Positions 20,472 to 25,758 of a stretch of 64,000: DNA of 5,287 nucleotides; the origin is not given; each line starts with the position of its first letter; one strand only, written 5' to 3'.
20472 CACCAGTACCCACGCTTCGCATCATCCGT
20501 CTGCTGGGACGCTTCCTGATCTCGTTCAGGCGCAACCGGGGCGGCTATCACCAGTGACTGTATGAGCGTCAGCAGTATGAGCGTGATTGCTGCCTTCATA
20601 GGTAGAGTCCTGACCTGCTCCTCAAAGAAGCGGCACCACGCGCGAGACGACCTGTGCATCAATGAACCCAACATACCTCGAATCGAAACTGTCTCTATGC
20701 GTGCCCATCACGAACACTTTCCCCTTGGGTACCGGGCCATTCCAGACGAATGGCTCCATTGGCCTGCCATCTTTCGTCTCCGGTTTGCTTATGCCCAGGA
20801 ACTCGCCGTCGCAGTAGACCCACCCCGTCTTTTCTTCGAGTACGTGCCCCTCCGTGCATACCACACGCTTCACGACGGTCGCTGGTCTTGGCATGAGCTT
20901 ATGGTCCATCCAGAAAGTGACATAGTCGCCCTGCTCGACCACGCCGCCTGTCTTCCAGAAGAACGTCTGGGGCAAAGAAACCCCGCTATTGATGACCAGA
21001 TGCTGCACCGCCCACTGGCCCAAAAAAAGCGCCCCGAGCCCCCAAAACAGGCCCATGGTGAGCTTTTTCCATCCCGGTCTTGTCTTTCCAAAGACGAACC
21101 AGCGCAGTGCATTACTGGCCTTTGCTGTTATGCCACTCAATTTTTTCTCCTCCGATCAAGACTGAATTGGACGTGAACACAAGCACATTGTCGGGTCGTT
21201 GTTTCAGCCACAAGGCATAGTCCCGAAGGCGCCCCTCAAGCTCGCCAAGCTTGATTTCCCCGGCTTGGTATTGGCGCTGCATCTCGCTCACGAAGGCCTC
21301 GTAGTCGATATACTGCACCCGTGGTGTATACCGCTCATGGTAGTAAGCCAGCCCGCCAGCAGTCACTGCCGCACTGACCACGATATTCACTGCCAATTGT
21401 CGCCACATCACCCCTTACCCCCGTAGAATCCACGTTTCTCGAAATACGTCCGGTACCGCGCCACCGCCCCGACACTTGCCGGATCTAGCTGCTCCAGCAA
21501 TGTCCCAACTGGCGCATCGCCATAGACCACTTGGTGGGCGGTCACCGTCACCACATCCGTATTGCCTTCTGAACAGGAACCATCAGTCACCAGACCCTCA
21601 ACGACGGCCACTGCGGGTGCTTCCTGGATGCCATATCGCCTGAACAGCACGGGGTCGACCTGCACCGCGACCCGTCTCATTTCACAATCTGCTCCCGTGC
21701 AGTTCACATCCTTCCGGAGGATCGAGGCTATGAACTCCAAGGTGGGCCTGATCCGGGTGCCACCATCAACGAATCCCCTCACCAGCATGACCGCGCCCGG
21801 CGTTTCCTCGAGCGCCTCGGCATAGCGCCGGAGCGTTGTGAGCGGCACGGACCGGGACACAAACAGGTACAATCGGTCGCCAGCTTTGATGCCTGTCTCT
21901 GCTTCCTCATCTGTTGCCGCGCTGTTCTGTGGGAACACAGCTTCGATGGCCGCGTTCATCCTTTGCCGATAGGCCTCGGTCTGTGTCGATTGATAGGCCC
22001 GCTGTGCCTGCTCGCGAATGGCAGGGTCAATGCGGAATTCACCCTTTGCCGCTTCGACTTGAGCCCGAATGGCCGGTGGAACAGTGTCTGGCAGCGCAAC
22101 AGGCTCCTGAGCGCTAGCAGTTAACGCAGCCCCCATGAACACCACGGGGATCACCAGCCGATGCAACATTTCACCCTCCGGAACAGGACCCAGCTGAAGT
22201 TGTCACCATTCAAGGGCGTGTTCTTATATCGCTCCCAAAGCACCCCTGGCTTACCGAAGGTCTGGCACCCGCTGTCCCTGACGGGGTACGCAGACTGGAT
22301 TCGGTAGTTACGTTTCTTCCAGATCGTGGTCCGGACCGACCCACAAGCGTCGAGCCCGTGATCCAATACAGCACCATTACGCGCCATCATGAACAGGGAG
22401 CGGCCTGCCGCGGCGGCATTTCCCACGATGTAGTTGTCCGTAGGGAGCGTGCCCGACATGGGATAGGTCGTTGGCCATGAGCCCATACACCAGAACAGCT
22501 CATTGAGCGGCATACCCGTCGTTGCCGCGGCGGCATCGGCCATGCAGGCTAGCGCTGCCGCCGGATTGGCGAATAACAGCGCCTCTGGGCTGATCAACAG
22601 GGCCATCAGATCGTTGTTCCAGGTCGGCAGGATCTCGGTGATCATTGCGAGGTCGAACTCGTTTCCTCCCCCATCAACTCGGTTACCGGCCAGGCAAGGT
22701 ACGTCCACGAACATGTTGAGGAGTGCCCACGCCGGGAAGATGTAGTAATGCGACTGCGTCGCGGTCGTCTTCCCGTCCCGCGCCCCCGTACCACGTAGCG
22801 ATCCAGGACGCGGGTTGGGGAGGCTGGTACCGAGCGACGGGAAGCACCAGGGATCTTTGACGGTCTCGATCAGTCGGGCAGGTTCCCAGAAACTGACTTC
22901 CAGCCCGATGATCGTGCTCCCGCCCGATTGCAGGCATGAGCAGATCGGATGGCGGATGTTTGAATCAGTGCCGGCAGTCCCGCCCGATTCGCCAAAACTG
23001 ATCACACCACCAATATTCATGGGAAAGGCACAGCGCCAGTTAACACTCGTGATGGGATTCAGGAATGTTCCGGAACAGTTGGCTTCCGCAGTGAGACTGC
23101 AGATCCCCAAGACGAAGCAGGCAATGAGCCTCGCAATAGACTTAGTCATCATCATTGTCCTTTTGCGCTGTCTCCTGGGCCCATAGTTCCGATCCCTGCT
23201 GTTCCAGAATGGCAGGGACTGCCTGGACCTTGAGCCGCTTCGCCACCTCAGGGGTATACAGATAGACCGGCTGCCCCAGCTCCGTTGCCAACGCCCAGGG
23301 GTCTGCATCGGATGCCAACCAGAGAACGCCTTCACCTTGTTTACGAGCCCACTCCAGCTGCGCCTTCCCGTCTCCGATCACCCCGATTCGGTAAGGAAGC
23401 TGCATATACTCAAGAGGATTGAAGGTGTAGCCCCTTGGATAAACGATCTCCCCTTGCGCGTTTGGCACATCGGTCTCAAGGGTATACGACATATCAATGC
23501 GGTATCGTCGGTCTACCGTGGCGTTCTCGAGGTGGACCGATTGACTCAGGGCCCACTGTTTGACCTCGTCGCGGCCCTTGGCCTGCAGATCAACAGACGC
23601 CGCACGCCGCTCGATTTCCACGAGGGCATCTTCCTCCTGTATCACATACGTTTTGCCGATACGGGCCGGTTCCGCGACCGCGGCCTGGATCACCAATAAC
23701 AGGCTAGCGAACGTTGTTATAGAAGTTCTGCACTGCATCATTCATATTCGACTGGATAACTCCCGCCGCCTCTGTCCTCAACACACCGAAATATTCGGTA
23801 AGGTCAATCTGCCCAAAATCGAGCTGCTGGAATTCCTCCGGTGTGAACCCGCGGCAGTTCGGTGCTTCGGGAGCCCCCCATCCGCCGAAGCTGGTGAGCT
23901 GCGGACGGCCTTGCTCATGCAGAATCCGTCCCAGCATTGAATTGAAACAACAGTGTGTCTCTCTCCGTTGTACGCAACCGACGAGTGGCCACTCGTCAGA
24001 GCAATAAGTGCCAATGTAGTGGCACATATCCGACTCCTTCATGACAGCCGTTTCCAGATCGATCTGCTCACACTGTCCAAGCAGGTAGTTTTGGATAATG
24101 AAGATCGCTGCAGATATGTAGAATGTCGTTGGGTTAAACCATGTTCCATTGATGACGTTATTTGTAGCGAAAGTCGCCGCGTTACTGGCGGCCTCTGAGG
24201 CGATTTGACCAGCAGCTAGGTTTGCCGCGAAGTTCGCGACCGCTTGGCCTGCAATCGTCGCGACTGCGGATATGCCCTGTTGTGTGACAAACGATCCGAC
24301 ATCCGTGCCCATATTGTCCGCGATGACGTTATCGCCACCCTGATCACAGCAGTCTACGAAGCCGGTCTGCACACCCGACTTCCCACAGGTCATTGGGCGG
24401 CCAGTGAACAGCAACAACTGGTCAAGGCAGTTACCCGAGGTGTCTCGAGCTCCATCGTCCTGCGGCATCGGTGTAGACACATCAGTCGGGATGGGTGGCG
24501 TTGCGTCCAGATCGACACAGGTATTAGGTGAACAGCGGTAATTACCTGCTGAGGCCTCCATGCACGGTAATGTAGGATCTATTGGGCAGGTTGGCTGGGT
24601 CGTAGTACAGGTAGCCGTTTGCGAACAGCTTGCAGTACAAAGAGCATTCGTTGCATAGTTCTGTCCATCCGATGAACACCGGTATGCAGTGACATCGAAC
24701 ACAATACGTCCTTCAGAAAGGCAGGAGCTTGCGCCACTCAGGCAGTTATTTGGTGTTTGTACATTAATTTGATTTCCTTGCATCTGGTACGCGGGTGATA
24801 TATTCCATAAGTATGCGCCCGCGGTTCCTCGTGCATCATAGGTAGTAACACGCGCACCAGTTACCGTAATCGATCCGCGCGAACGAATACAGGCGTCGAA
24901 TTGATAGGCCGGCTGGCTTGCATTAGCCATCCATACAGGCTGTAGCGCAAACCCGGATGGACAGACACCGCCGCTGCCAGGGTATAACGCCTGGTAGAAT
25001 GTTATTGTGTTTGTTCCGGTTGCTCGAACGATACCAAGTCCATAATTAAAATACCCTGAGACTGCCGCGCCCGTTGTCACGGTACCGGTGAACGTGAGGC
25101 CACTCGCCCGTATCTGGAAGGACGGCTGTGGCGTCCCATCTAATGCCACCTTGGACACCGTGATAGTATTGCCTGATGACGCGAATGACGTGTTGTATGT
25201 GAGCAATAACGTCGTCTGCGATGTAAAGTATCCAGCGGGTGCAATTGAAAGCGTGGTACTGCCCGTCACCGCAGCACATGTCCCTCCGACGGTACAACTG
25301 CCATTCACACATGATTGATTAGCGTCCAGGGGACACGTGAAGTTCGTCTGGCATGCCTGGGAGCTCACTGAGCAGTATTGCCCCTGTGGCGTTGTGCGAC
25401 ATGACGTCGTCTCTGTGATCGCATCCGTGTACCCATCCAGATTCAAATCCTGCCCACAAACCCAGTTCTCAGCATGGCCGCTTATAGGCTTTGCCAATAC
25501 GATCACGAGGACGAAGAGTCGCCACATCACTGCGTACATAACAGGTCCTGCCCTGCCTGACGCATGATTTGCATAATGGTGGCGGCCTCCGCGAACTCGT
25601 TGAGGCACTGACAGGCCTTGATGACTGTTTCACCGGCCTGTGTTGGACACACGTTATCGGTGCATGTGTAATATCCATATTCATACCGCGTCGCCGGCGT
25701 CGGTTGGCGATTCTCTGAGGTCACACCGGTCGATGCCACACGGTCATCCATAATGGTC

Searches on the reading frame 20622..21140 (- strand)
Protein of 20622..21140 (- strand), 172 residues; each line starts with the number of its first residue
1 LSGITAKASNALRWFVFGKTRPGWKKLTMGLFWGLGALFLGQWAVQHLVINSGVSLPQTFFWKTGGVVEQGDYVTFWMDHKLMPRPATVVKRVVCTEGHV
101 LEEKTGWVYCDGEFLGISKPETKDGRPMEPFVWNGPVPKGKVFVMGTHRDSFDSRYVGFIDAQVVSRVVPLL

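Call 33: search_protein_families(library=pfam, proteins=[window:20622-21140:-], max_evalue=0.01)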
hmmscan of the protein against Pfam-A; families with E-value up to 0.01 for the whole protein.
window:20622-21140:- (172 aa): 1 family
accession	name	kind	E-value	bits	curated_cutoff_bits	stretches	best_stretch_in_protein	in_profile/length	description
PF10502.14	Peptidase_S26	-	1.6e-14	54.6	22.9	1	65-164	52-158/168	Signal peptidase, peptidase S26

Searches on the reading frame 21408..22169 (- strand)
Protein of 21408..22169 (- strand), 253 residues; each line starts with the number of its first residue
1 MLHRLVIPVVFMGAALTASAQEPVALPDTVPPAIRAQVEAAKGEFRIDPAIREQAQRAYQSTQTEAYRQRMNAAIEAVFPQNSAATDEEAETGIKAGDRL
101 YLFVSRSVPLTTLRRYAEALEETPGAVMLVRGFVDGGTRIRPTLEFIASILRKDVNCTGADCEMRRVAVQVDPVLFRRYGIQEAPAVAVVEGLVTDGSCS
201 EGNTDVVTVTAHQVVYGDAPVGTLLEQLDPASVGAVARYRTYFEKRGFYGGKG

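Call 11: search_protein_families(library=pfam, proteins=[window:21408-22169:-], max_evalue=0.001)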
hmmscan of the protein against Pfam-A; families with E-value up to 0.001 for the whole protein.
window:21408-22169:- (253 aa): 1 family
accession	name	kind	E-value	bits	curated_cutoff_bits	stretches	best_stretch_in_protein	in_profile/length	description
PF09673.15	TrbC_Ftype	-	9.9e-24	83.9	24.2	1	102-227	1-110/111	Type-F conjugative transfer system pilin assembly protein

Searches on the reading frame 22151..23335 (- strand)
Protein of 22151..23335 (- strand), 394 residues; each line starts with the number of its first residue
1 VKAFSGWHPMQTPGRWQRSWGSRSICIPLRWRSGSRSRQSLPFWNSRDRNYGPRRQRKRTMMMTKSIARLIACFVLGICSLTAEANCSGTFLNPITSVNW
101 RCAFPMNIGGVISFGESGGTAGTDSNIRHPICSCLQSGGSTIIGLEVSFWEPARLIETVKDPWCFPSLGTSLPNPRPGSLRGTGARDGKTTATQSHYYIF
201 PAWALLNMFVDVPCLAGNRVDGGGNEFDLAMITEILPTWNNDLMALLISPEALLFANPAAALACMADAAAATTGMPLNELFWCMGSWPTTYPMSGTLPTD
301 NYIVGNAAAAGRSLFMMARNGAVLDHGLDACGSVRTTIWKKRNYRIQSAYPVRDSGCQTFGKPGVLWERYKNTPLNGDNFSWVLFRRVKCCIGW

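Call 11: search_protein_families(library=pfam, proteins=[window:22151-23335:-], max_evalue=0.001)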
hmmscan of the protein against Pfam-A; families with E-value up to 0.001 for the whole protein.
window:22151-23335:- (394 aa): 1 family
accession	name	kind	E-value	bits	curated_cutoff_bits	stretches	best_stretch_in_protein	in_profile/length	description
PF06834.16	TraU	-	9.6e-87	291.6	26.5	1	89-392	1-305/306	TraU protein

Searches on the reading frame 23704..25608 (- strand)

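Call 11: search_protein_families(library=pfam, proteins=[window:23704-25608:-], max_evalue=0.001)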
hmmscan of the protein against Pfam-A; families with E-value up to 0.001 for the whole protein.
window:23704-25608:- (634 aa): 1 family
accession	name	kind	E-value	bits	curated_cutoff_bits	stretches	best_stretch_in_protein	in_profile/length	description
PF06986.16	F_T4SS_TraN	-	2e-20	73.9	23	1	509-589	163-240/240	F-type Type IV secretion system, TraN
